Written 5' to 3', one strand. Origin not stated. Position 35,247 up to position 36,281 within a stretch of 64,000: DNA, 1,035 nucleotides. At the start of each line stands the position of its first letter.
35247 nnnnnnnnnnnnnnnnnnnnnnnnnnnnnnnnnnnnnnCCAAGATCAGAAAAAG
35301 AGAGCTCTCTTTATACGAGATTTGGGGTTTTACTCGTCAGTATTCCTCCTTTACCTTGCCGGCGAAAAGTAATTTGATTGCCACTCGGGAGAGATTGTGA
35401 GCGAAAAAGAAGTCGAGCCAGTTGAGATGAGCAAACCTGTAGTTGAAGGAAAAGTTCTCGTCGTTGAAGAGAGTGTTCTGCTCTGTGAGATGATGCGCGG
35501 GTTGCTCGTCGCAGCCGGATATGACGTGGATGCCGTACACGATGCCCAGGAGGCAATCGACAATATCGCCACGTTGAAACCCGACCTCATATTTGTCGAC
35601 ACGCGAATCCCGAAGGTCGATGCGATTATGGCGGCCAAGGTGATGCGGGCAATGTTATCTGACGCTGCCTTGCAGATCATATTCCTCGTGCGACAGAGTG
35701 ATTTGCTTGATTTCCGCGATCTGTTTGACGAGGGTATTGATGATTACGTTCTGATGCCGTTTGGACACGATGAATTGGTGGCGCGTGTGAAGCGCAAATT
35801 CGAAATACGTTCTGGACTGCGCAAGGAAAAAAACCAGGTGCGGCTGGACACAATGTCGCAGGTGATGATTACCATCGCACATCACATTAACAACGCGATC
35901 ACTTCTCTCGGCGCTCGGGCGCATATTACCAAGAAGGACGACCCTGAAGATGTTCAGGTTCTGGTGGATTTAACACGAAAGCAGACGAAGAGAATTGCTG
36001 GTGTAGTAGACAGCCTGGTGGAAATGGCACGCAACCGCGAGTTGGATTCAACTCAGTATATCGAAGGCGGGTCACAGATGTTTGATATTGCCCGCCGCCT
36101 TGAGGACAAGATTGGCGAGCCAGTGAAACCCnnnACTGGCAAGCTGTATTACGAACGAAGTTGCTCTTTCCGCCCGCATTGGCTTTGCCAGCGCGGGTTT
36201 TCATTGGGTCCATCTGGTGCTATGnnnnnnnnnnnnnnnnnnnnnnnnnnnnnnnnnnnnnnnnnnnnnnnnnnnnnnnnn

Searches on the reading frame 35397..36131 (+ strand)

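Call 84: search_protein_families(library=pfam, proteins=[window:35397-36131:+], max_evalue=0.00001)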
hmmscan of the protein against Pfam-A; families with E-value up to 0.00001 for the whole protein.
window:35397-36131:+ (245 aa): 1 family
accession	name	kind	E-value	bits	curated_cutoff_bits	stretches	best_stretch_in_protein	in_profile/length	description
PF00072.30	Response_reg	-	1.2e-16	61.3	30.2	1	20-132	1-111/111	Response regulator receiver domain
